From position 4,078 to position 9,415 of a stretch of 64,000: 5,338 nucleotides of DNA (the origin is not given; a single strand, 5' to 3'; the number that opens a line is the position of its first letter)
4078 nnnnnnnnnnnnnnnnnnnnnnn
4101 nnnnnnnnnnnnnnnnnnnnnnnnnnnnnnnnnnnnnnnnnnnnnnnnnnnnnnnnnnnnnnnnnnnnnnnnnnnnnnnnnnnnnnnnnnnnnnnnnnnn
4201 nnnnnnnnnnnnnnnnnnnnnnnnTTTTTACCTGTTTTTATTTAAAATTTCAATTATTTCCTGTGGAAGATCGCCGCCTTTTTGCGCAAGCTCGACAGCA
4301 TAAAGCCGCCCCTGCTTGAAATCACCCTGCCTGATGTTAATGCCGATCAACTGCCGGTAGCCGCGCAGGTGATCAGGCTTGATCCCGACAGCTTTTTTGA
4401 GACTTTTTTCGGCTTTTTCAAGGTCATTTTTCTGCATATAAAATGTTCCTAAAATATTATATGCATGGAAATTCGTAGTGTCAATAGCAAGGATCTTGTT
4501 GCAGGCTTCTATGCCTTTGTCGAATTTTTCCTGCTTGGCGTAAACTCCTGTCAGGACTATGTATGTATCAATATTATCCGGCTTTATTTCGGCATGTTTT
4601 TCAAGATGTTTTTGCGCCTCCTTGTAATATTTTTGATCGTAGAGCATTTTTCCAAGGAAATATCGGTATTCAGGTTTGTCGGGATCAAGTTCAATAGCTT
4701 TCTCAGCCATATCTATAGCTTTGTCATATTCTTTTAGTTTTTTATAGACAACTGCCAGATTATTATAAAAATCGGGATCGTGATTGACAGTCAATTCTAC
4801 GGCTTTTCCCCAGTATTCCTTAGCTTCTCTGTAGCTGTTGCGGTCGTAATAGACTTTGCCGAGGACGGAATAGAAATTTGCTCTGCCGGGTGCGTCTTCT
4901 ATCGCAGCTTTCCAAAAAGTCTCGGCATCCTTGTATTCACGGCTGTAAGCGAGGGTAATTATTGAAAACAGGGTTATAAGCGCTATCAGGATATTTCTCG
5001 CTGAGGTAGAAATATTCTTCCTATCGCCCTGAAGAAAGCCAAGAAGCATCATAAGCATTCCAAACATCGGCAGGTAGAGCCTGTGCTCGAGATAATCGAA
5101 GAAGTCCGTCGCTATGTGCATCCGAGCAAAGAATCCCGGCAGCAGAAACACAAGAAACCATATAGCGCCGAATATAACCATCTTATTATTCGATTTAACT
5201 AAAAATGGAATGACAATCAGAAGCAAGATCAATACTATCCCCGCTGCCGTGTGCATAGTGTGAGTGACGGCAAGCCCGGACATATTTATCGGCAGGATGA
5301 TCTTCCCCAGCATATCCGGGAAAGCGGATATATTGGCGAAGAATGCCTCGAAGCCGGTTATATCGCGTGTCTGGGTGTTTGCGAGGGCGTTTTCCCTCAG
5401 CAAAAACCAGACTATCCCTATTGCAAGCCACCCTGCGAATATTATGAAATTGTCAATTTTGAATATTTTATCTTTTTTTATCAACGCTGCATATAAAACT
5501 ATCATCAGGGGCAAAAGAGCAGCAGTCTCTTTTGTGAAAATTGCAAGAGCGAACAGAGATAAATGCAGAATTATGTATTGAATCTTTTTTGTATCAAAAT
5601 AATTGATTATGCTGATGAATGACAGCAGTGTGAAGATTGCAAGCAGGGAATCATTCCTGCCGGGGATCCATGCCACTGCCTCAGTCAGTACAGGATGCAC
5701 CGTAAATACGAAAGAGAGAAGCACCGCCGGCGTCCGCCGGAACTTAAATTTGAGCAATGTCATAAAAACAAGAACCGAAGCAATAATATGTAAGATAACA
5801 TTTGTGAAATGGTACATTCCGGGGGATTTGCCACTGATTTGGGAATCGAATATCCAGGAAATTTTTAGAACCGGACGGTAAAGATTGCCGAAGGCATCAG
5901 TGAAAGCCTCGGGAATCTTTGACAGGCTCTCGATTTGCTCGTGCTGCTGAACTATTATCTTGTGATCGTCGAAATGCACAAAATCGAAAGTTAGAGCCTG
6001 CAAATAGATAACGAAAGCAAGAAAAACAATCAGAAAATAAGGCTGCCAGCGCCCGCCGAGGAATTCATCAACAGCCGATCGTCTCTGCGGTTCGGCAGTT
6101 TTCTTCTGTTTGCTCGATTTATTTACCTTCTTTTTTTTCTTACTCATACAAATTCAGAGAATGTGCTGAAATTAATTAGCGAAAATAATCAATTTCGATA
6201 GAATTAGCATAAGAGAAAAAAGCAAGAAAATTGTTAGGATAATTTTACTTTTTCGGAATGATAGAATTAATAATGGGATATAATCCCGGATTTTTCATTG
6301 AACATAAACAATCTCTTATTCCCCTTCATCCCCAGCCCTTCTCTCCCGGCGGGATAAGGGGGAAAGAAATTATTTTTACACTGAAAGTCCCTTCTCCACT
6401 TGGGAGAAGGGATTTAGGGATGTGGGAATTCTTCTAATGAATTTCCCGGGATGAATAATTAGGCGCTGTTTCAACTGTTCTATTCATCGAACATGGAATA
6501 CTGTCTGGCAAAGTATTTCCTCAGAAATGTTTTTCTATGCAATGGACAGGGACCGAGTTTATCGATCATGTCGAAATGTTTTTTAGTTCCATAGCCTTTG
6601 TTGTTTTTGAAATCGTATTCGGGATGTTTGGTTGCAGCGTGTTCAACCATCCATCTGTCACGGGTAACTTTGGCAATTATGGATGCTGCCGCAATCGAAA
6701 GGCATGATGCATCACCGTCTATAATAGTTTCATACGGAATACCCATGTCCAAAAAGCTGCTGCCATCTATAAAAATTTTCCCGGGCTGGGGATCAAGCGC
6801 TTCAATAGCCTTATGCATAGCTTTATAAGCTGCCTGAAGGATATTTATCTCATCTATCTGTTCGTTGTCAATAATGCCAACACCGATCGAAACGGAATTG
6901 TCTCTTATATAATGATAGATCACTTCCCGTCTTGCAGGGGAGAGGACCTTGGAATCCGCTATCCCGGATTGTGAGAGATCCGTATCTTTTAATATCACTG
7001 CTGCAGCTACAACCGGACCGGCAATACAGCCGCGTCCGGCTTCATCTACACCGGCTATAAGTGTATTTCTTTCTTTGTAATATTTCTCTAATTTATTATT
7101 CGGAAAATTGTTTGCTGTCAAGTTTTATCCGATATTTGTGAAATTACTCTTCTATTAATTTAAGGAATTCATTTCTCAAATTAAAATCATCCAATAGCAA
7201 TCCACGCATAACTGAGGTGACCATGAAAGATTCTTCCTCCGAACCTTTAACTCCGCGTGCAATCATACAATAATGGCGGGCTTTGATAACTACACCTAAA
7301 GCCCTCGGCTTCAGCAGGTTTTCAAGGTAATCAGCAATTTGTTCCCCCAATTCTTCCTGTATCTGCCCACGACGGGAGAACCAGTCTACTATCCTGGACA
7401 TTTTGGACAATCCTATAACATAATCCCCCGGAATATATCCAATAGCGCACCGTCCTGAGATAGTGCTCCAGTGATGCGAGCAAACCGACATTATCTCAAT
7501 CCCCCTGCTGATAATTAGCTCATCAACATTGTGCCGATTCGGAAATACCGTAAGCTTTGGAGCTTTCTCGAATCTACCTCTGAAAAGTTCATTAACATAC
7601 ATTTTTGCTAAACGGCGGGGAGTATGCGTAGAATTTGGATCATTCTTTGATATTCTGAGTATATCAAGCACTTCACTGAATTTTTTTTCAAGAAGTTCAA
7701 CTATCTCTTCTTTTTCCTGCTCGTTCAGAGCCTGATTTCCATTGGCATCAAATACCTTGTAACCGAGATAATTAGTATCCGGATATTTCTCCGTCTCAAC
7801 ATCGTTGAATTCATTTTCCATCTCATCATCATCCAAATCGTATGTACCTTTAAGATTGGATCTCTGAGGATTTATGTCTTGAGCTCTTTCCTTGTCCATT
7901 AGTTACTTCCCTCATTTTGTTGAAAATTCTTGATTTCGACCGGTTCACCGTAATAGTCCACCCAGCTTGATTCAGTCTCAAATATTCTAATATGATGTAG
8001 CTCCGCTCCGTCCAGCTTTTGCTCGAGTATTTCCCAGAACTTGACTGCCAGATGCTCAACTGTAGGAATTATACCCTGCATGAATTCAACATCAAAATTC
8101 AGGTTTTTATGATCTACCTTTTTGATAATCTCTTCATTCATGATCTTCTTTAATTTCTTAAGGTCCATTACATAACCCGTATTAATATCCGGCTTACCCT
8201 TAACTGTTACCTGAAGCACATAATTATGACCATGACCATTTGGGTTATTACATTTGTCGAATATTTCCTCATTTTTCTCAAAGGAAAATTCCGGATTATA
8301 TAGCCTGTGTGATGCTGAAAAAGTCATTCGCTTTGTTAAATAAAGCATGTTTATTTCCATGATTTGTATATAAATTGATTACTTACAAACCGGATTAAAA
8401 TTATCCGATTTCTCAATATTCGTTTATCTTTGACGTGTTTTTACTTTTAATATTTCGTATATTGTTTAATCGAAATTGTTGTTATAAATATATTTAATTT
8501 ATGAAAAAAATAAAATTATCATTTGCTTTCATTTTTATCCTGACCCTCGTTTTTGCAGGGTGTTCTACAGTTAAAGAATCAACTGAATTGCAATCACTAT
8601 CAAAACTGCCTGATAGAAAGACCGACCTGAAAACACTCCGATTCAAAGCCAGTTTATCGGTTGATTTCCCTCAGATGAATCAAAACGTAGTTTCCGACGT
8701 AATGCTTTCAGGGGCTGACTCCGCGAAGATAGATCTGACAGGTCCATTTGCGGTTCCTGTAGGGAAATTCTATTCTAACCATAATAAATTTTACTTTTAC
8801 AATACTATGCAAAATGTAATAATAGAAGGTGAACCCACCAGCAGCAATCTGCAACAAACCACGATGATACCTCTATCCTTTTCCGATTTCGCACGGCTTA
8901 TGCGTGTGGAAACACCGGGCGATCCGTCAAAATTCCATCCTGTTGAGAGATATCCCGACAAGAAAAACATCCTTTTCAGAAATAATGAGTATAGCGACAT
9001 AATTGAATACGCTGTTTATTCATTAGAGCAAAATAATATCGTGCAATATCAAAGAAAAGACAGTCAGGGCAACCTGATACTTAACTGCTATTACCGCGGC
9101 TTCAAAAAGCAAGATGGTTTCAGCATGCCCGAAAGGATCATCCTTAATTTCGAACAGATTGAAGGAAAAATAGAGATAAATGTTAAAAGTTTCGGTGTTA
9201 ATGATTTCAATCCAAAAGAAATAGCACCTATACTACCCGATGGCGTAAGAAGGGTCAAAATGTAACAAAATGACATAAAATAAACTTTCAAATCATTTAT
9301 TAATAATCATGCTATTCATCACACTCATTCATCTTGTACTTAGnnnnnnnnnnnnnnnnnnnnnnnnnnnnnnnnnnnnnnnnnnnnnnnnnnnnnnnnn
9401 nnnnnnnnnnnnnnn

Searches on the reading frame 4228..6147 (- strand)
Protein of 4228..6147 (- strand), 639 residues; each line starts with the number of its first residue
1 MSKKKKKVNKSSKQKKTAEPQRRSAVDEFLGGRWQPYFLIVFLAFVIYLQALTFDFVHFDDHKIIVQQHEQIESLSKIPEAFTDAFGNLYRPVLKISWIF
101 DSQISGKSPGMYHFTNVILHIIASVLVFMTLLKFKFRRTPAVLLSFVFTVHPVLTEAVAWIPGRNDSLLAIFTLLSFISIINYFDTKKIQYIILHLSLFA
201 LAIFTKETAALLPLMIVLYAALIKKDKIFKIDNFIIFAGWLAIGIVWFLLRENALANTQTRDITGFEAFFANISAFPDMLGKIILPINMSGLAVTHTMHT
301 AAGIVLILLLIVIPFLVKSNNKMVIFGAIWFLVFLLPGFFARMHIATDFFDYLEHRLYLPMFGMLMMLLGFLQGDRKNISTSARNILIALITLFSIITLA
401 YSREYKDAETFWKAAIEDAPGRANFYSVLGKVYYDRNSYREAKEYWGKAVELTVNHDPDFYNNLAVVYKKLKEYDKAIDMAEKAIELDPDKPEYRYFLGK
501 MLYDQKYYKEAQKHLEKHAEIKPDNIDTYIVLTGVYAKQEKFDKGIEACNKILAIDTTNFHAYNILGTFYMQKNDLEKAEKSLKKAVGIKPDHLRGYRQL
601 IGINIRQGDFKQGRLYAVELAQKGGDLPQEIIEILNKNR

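Call 13: search_protein_families(library=pfam, proteins=[window:4228-6147:-])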
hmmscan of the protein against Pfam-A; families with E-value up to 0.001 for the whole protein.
window:4228-6147:- (639 aa): 21 families
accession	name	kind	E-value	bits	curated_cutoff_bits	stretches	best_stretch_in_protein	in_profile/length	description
PF07719.23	TPR_2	-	2.6e-26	90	27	1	459-490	2-33/34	Tetratricopeptide repeat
PF00515.34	TPR_1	-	1.5e-24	85.1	27.8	2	459-490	2-33/34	Tetratricopeptide repeat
PF13181.12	TPR_8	-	6.9e-24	82.4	25.7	2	459-490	2-33/34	Tetratricopeptide repeat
PF14559.12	TPR_19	-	6.8e-22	78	25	2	472-525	5-58/68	Tetratricopeptide repeat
PF12895.13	ANAPC3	-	3.7e-16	59.6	27.2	2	472-549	3-79/82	Anaphase-promoting complex, cyclosome, subunit 3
PF13428.12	TPR_14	-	9.6e-15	54.1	23.5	1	460-501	3-44/44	Tetratricopeptide repeat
PF23914.1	TPR_CcmH_CycH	-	2.7e-14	53.8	42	1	467-554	59-149/158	Cytochrome c-type biogenesis protein H TPR domain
PF13374.12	TPR_10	-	3.3e-14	52.8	27.5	1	461-486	5-30/42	Tetratricopeptide repeat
PF13424.12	TPR_12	-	3.4e-14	53.2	30.1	1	461-522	6-75/77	Tetratricopeptide repeat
PF13414.12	TPR_11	-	5.1e-14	52.1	26.8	2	467-505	3-41/42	TPR repeat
PF13431.12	TPR_17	-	6.8e-14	51.4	24.4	0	548-580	1-33/34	Tetratricopeptide repeat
PF13432.12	TPR_16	-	8.5e-14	52.1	32.7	2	429-492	3-65/65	Tetratricopeptide repeat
PF25063.1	ARM_TT21_C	-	5.4e-10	39.9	35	1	407-493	113-199/209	Tetratricopeptide repeat protein 21 C-terminal ARM domain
PF13176.12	TPR_7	-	2.7e-09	36.8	27.9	0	462-491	3-32/36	Tetratricopeptide repeat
PF13371.12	TPR_9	-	6.7e-07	29.7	35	0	468-528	5-65/73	Tetratricopeptide repeat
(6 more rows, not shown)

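Call 28: find_encoding_contigs(protein=window:4228-6147:-, flank=10000, max_places=10)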
Protein window:4228-6147:- (639 aa): 2 contigs read that carry it; 2 places shown.
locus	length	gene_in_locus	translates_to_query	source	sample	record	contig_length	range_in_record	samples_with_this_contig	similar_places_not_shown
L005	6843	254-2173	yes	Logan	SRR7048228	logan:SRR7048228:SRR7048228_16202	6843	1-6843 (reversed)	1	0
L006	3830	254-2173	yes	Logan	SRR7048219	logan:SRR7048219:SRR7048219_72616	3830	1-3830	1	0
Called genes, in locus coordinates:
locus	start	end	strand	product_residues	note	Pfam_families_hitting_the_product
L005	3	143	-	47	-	?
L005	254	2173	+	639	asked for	PF13231:PMT_2 (weak), PF25063:ARM_TT21_C (weak), PF13432:TPR_16 (weak), PF00515:TPR_1, PF07719:TPR_2 (weak), PF13181:TPR_8, PF13424:TPR_12 (weak), PF12895:ANAPC3, +10 more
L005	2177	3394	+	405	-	PF00884:Sulfatase (weak), PF01663:Phosphodiest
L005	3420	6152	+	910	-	-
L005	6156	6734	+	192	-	PF00625:Guanylate_kin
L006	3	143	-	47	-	?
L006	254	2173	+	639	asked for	PF13231:PMT_2 (weak), PF25063:ARM_TT21_C (weak), PF13432:TPR_16 (weak), PF00515:TPR_1, PF07719:TPR_2 (weak), PF13181:TPR_8, PF13424:TPR_12 (weak), PF12895:ANAPC3, +10 more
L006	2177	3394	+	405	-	PF00884:Sulfatase (weak), PF01663:Phosphodiest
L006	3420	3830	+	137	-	?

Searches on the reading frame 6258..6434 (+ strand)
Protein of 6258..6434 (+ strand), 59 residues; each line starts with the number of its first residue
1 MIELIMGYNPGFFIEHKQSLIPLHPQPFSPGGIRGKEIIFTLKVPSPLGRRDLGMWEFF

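Call 86: find_homologous_proteins(query=window:6258-6434:+, max_evalue=10)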
Query seq(59 aa): no candidate shares three 5-residue words with the query. No homologue found.

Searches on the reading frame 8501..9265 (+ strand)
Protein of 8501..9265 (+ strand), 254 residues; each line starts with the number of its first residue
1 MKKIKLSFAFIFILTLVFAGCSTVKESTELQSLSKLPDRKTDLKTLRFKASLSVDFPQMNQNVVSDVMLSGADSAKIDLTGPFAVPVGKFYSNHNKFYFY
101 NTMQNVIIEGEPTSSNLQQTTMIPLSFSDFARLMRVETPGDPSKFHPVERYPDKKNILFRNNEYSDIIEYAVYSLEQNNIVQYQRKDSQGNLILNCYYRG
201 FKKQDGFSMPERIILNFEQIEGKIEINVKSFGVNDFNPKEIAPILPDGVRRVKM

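Call 13: search_protein_families(library=pfam, proteins=[window:8501-9265:+])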
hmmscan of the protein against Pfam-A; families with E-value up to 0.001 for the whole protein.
window:8501-9265:+ (254 aa): 1 family
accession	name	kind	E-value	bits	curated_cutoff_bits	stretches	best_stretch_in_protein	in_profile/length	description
PF14125.13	DUF4292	-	2.9e-11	43.9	23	1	41-230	2-189/209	Domain of unknown function (DUF4292)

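Call 14: find_encoding_contigs(protein=window:8501-9265:+, flank=10000, max_places=6)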
Protein window:8501-9265:+ (254 aa): 3 contigs read that carry it; 3 places shown.
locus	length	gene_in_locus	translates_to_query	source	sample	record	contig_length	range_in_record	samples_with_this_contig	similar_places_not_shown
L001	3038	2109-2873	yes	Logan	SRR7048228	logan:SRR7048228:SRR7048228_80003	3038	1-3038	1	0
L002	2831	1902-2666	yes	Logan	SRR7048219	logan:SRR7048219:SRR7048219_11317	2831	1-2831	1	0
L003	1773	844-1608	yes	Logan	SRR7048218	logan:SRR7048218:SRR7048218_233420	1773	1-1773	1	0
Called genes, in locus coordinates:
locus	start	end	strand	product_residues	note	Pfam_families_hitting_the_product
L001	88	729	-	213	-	PF01351:RNase_HII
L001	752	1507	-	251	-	PF01227:GTP_cyclohydroI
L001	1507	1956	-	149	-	PF01242:PTPS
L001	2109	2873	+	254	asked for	PF14125:DUF4292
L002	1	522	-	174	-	?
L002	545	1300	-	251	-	PF01227:GTP_cyclohydroI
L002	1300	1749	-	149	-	PF01242:PTPS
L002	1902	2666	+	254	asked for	PF14125:DUF4292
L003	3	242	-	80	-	?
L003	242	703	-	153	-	PF01242:PTPS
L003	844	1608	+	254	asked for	PF14125:DUF4292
